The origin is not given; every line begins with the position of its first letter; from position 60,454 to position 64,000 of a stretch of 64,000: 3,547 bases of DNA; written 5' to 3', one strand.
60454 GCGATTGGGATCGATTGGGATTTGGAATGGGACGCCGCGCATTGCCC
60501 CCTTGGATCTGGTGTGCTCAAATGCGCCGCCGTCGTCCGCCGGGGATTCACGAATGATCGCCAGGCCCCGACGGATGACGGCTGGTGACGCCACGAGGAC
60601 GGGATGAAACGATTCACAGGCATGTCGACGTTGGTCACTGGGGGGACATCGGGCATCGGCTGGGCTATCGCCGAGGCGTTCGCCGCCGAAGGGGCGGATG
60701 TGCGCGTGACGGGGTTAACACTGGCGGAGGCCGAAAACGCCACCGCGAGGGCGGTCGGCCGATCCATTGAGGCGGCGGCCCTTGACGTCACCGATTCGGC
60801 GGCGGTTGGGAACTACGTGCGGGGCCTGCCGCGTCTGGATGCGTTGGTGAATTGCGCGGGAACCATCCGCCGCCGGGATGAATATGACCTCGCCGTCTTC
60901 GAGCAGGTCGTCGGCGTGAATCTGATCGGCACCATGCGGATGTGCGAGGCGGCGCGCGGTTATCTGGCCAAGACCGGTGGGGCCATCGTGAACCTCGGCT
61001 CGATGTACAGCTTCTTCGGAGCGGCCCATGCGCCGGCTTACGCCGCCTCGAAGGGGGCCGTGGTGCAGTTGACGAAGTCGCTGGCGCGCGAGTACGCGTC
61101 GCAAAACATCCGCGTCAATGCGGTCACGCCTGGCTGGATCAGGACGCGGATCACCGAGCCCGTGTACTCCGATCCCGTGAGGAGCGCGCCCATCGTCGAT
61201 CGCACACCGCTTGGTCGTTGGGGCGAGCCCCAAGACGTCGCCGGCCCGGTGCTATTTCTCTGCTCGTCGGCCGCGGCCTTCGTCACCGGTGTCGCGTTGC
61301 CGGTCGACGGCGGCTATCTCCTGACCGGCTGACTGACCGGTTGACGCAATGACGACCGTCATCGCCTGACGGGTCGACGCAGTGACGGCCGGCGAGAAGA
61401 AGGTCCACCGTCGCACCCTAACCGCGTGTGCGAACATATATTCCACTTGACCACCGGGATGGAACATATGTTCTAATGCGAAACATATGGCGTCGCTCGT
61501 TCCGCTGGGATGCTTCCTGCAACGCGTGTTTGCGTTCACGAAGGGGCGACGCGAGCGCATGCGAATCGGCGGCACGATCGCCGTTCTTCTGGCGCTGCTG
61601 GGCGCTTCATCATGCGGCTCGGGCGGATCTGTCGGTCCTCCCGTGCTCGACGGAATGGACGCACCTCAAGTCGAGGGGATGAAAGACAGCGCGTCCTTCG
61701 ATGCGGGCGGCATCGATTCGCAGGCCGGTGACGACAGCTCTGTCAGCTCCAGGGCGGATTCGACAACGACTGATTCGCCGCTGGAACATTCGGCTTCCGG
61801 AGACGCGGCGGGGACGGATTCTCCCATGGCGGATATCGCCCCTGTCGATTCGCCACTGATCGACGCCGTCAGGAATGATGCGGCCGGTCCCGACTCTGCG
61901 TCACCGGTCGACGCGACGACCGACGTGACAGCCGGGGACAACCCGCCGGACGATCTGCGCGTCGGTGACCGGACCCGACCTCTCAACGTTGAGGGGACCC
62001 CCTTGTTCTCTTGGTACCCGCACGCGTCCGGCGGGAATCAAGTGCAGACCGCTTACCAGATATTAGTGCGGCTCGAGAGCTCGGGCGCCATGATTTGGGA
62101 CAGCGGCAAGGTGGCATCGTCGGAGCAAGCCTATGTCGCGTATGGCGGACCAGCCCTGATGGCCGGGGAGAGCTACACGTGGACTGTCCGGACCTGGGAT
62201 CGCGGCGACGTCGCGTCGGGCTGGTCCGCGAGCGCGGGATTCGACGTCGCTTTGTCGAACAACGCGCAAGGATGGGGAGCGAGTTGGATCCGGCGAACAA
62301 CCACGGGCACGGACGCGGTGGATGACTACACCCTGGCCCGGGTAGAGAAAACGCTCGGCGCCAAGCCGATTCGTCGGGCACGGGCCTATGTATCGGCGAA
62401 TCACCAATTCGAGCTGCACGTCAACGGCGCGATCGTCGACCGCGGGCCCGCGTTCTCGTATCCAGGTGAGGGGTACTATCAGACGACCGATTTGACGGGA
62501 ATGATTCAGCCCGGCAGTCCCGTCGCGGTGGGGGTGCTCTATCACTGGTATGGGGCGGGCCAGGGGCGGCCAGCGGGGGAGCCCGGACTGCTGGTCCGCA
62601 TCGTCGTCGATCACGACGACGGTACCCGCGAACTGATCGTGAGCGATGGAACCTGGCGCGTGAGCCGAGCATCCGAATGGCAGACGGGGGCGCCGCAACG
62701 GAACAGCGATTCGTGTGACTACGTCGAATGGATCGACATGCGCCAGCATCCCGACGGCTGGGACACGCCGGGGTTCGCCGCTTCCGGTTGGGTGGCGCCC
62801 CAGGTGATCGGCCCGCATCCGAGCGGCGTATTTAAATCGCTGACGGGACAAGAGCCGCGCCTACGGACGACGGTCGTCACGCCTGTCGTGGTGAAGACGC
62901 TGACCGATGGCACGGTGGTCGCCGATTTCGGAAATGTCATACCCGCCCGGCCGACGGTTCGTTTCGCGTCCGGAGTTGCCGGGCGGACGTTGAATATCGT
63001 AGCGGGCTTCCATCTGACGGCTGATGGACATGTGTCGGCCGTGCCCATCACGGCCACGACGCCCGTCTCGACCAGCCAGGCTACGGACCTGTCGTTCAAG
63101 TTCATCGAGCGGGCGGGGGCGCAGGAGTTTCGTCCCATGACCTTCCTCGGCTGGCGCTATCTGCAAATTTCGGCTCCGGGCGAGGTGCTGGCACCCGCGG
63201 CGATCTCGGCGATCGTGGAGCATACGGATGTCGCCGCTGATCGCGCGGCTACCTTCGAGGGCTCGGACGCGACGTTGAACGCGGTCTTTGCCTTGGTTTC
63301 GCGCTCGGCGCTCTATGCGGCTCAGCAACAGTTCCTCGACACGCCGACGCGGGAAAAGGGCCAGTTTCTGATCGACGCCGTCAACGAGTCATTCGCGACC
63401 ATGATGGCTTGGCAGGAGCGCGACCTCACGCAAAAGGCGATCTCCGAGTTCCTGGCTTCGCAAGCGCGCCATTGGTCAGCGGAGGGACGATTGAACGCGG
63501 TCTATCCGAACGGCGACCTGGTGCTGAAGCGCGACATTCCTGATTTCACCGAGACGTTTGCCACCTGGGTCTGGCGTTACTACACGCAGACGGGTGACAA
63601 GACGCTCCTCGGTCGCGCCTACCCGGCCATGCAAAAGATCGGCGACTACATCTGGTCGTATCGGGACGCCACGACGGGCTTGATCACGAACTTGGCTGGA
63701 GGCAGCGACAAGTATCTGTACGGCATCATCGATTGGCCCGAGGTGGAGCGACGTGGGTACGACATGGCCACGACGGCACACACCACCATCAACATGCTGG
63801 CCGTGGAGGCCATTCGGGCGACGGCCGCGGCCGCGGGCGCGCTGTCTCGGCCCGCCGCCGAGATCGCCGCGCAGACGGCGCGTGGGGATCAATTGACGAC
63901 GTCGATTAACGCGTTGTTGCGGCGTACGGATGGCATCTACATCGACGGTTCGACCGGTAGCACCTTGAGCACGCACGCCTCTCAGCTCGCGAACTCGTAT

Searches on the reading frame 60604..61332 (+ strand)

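Call 11: search_protein_families(library=pfam, proteins=[window:60604-61332:+], max_evalue=0.001)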
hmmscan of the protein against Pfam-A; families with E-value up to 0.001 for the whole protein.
window:60604-61332:+ (242 aa): 8 families
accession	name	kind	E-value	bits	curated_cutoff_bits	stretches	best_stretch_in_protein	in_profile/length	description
PF13561.12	adh_short_C2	-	2.9e-57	194.4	27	1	16-238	6-235/236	Enoyl-(Acyl carrier protein) reductase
PF00106.31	adh_short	-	4.2e-44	150.8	26.6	1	10-189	4-192/195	short chain dehydrogenase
PF01370.27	Epimerase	-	8.4e-12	45.4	20.9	1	10-167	2-163/240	NAD dependent epimerase/dehydratase family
PF08659.16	KR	-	7.1e-08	33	22.6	1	9-154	3-157/180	KR domain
PF04321.23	RmlD_sub_bind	-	5.6e-05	22.8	27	1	7-147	1-114/287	RmlD substrate binding domain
PF23441.1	SDR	-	0.00028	20.8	27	0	8-240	9-257/258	SDR-like rossmann domain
PF03435.24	Sacchrp_dh_NADP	-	0.00048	20.9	25.1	1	16-98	7-89/129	Saccharopine dehydrogenase NADP binding domain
PF16363.11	GDP_Man_Dehyd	-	0.0006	19.8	27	0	10-122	1-118/332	GDP-mannose 4,6 dehydratase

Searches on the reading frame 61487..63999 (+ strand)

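Call 11: search_protein_families(library=pfam, proteins=[window:61487-63999:+], max_evalue=0.001)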
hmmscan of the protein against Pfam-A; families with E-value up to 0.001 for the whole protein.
window:61487-63999:+ (837 aa): 4 families
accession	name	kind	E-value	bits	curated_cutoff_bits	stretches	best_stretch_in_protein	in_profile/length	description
PF25788.1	Ig_Rha78A_N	-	7.1e-25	87.7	27.4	1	155-257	2-104/105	Rha78A-like, N-terminal immunoglobulin domain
PF17389.8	Bac_rhamnosid6H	-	1.3e-16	61.3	24.5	1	586-823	2-225/339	Bacterial alpha-L-rhamnosidase 6 hairpin glycosidase domain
PF08531.16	Bac_rhamnosid_N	-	6.9e-14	52.5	25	1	293-440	1-152/172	Alpha-L-rhamnosidase N-terminal domain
PF05592.18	Bac_rhamnosid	-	0.00028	21.2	22.2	1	471-576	2-99/102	Bacterial alpha-L-rhamnosidase concanavalin-like domain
